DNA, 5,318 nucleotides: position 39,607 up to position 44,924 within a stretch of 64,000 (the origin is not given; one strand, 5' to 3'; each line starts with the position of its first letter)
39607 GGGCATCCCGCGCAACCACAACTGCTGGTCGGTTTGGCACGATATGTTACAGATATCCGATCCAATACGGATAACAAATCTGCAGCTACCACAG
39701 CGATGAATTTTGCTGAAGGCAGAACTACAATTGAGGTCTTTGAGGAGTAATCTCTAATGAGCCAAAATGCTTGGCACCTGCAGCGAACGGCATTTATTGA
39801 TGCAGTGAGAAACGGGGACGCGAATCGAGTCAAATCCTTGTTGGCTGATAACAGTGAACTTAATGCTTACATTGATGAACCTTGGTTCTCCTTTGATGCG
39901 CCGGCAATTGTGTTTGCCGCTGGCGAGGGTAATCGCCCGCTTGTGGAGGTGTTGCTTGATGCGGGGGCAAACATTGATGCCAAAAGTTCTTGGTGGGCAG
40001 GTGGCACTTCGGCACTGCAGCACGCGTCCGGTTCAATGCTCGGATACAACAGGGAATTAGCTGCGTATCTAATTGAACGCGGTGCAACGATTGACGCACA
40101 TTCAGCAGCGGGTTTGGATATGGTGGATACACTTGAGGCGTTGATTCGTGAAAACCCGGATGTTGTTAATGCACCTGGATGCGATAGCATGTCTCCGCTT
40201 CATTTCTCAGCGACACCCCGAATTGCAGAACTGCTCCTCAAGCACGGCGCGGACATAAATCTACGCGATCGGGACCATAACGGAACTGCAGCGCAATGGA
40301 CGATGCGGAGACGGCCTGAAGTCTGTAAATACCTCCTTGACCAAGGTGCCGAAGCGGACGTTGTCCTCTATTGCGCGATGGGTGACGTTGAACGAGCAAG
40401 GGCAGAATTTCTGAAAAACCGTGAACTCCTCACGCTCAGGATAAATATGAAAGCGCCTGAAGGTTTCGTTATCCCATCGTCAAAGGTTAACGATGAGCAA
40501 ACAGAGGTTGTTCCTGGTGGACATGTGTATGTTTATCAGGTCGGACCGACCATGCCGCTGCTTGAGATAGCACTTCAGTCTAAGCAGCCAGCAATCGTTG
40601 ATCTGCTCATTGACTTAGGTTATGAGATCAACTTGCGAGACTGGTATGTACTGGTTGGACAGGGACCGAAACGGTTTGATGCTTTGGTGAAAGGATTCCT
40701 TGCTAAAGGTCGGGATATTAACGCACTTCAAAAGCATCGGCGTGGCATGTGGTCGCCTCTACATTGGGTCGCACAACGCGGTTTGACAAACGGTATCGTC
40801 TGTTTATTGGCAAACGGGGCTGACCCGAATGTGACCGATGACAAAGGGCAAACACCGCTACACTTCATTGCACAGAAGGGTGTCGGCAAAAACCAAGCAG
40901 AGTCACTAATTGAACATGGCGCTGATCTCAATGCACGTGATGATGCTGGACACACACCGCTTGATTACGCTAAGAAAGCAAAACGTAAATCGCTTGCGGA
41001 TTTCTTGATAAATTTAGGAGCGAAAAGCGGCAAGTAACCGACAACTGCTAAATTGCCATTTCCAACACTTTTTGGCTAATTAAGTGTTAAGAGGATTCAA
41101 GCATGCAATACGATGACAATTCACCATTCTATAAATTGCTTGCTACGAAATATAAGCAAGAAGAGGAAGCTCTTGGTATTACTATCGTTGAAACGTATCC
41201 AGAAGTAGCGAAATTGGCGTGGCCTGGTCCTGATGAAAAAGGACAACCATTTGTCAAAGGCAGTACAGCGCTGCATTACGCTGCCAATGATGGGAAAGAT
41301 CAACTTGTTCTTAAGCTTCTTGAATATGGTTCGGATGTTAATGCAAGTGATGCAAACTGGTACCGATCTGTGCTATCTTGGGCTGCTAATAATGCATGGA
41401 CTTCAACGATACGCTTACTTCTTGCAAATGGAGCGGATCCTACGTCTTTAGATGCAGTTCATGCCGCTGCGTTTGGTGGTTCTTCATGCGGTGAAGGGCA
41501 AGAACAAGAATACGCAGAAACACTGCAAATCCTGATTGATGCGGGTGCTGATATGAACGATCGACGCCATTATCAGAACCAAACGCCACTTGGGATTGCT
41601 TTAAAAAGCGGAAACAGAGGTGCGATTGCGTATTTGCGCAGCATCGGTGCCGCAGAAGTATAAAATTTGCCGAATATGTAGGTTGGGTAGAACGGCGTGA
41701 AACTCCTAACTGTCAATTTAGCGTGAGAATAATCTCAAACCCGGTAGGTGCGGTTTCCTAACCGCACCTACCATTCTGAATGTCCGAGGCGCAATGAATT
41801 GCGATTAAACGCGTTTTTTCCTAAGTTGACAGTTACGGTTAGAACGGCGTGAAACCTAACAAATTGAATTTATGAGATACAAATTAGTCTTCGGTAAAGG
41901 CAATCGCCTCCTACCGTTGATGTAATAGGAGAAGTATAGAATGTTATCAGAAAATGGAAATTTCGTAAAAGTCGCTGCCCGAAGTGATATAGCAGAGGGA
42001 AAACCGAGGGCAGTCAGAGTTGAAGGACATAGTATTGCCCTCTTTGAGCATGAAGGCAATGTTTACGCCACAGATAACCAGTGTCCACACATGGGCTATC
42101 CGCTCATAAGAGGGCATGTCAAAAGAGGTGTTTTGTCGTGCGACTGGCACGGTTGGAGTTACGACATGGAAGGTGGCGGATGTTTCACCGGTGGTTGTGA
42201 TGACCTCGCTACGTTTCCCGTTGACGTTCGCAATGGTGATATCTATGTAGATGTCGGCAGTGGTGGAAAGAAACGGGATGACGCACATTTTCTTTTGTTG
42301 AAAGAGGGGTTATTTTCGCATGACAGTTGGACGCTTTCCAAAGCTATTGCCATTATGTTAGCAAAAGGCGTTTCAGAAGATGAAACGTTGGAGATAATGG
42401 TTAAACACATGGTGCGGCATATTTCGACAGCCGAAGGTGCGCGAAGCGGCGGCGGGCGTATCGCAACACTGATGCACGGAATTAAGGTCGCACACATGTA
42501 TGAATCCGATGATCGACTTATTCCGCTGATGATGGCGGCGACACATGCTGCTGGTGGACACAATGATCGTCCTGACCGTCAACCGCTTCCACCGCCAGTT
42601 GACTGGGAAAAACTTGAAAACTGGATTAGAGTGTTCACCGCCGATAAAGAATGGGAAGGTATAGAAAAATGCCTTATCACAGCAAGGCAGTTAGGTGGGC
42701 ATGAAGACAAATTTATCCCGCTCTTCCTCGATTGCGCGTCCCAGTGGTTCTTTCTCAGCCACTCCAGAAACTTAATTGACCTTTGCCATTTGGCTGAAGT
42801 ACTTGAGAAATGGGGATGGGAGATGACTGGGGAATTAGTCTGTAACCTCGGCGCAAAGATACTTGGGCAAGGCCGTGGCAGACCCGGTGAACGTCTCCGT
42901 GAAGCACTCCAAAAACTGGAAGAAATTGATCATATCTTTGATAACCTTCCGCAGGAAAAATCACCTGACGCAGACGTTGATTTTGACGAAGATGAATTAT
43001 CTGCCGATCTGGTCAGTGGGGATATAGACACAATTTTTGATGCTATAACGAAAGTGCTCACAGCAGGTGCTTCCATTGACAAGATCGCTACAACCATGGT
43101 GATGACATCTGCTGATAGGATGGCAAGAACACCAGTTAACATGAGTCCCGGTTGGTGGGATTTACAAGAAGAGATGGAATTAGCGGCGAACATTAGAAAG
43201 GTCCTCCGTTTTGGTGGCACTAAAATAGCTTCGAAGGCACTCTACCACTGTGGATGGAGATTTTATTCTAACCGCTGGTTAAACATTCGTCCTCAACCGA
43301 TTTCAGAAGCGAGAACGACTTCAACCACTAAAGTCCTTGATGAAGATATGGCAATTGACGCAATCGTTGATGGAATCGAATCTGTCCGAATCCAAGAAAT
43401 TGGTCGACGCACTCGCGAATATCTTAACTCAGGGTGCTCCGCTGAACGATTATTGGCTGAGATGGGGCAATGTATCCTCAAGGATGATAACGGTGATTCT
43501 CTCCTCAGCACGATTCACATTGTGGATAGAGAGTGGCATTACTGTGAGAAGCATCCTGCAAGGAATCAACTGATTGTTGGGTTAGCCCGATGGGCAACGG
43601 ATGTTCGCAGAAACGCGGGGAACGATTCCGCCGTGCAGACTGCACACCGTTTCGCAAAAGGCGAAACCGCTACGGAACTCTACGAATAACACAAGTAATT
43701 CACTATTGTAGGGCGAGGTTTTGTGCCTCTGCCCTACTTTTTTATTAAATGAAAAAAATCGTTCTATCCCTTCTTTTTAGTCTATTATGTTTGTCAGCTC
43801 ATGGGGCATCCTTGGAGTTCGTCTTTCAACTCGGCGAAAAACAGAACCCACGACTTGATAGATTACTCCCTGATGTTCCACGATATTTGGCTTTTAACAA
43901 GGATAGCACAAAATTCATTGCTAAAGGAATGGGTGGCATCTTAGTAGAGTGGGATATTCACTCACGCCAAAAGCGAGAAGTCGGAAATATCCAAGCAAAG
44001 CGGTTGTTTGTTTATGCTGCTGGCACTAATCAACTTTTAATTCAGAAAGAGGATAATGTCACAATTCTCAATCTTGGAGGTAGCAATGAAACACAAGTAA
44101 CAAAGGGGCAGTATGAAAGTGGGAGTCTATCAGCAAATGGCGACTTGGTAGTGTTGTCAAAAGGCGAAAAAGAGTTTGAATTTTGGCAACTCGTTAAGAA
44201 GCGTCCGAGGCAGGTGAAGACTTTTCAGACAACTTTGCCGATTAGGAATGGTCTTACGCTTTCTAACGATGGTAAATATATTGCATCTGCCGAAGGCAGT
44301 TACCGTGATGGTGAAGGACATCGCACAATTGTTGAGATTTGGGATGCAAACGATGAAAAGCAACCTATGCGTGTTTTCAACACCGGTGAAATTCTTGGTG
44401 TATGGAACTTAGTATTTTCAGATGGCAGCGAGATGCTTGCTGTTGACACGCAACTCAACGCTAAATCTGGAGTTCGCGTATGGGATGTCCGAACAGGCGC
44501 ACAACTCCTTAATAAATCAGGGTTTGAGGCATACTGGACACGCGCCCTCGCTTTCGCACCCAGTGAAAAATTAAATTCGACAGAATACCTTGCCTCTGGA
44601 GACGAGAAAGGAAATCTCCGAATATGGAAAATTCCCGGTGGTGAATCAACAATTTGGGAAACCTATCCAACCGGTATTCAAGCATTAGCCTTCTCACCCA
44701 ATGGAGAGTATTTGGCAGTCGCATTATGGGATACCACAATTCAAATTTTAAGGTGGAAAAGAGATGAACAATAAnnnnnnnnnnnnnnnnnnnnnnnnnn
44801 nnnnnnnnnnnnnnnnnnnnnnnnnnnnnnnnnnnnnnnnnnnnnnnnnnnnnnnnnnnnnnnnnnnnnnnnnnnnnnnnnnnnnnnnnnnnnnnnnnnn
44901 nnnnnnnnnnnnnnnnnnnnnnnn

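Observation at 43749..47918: Segmentally duplicated operon WD40 / HhH / MORN-ZnR / ANK-HhH / MORN-ZnR / MORN-ZnR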

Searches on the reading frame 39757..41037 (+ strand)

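Call 3: search_protein_families(library=pfam, proteins=[window:39757-41037:+], max_evalue=0.01)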
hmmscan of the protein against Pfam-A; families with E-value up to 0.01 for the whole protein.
window:39757-41037:+ (426 aa): 6 families
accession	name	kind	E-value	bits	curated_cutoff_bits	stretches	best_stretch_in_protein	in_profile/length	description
PF12796.13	Ank_2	-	3.8e-36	124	27.3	3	335-423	1-85/90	Ankyrin repeats (3 copies)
PF00023.36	Ank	-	2.7e-34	115.7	21.1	3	145-172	3-33/33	Ankyrin repeat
PF13606.12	Ank_3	-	2.5e-22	76.7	22.3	0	332-359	3-30/30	Ankyrin repeat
PF13637.12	Ank_4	-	6.8e-22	77.5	22.7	2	381-418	13-50/50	Ankyrin repeats (many copies)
PF13857.12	Ank_5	-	2.6e-21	75.9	27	2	316-370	3-55/56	Ankyrin repeats (many copies)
PF23745.1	ANK_LRRK2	-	0.0011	19.3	27.5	0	381-423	47-89/130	LRRK2 ANK repeat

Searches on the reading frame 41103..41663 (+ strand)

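Call 3: search_protein_families(library=pfam, proteins=[window:41103-41663:+], max_evalue=0.01)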
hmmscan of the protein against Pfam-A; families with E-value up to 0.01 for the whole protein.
window:41103-41663:+ (186 aa): 6 families
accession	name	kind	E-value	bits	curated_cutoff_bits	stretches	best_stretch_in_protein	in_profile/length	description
PF12796.13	Ank_2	-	1.7e-19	70.6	27.3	3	57-126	1-71/90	Ankyrin repeats (3 copies)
PF13637.12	Ank_4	-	6.6e-16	58.5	22.7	2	139-178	11-49/50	Ankyrin repeats (many copies)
PF00023.36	Ank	-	1.9e-15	56.5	21.1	1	53-83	2-32/33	Ankyrin repeat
PF13606.12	Ank_3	-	6.6e-12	44.8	22.3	1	53-81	2-30/30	Ankyrin repeat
PF13857.12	Ank_5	-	8.1e-09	36.1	27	1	53-84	16-47/56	Ankyrin repeats (many copies)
PF24521.3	Ank_KRIT1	-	0.00013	22.1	80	1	54-168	19-127/149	KRIT1 ankyrin-repeats domain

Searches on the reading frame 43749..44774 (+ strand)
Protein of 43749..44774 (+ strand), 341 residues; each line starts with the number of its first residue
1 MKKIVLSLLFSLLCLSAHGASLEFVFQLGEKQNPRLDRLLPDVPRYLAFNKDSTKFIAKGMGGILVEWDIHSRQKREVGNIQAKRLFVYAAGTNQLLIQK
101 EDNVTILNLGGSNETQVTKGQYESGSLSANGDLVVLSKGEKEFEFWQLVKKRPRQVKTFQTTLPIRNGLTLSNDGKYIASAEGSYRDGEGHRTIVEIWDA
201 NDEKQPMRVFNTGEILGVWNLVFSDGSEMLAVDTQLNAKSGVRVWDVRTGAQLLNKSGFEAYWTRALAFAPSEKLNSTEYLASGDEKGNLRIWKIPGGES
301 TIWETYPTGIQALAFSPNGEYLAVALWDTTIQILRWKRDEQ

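Call 3: search_protein_families(library=pfam, proteins=[window:43749-44774:+], max_evalue=0.01)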
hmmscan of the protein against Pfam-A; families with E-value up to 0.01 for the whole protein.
window:43749-44774:+ (341 aa): 17 families
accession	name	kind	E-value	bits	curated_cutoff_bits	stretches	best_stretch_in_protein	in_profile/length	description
PF25174.1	Beta-prop_THOC3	-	2.9e-17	63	305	2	47-275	52-268/272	THOC3 beta-propeller domain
PF23414.1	Beta-prop_EML_2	-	8.6e-11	42.1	90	1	242-337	22-111/266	Echinoderm microtubule-associated protein second beta-propeller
PF24814.1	WD40_Prp19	-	3.9e-10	39.7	320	2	281-333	150-203/281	Prp19 WD40 domain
PF00400.38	WD40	-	6.9e-10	39.5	27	1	308-333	12-37/39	WD domain, G-beta repeat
PF25173.1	Beta-prop_WDR3_1st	-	7.9e-09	35.9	154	1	238-334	7-98/184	WDR3 first beta-propeller domain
PF23409.1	Beta-prop_EML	-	3.3e-08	33.8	88.2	1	169-259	15-108/267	Echinoderm microtubule-associated protein first beta-propeller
PF24817.1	WD40_WDHD1_1st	-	4.3e-07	29.9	109.9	0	241-300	109-162/291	WDHD1 first WD40 domain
PF24780.1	WD40_MABP1-WDR62_1st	-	1.4e-06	28.3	496.3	0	151-249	26-115/328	MABP1/WDR62 first WD40 domain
PF24807.1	WD40_CDC20-Fz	-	2.4e-06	27.5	200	1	56-333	22-291/292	CDC20/Fizzy WD40 domain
PF23393.2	Beta-prop_WDR90_POC16_2nd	-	5.8e-06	26.2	60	1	239-325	15-96/291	WDR90/POC16, second beta-propeller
PF25175.1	Beta-prop_WDR5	-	7.6e-06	25.8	250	1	182-299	21-127/296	WDR5 beta-propeller domain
PF24805.1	EIF3I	-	0.00019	21.1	200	0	277-326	63-112/324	EIF3I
PF16755.11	Beta-prop_NUP159_NUP214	-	0.00027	20.8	29.6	0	202-337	43-177/366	NUP159/214 beta propeller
PF12894.13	ANAPC4_WD40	-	0.00076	20.1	22.9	0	300-335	27-66/91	Anaphase-promoting complex subunit 4 WD40 domain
PF23752.1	Beta-prop_WDR11_2nd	-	0.003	16.7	26.5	1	281-317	259-295/395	WDR11 second beta-propeller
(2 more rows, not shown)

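Call 35: search_protein_families(library=ncbifam, proteins=[window:43749-44774:+], max_evalue=0.01)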
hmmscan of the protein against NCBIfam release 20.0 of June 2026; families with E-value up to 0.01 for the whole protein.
window:43749-44774:+ (341 aa): 1 family
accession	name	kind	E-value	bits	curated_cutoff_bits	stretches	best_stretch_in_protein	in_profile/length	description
NF033206.1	ScyE_fam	subfamily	0.0034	17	80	0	267-328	211-273/333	ScyD/ScyE family protein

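Call 36: search_protein_families(library=padloc, proteins=[window:43749-44774:+], max_evalue=0.01)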
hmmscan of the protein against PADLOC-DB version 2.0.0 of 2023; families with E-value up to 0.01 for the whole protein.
window:43749-44774:+ (341 aa): 0 families

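Call 54: find_related_loci(query=A6, collection=metagenome_contigs, flank=5000)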
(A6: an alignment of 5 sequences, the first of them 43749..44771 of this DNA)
Query A6 (341 aa) in metagenome_contigs; peptide patterns used: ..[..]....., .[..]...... (x = any residue, [..] = any of these).
205 stretches matched a pattern; 7 encode a relative of the query (tblastn E <= 1e-3); 7 distinct loci.
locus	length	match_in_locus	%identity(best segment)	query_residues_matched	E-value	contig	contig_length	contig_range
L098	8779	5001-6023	83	1-341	0e+0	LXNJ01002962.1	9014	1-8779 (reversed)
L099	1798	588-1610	77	1-341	0e+0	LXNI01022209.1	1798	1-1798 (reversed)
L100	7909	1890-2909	73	1-340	1e-170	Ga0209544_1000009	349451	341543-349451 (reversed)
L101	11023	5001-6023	63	1-337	2e-151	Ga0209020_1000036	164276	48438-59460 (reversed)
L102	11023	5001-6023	63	1-337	2e-151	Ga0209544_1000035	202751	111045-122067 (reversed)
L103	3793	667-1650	66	14-337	2e-148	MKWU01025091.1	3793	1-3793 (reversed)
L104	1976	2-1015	56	34-341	7e-132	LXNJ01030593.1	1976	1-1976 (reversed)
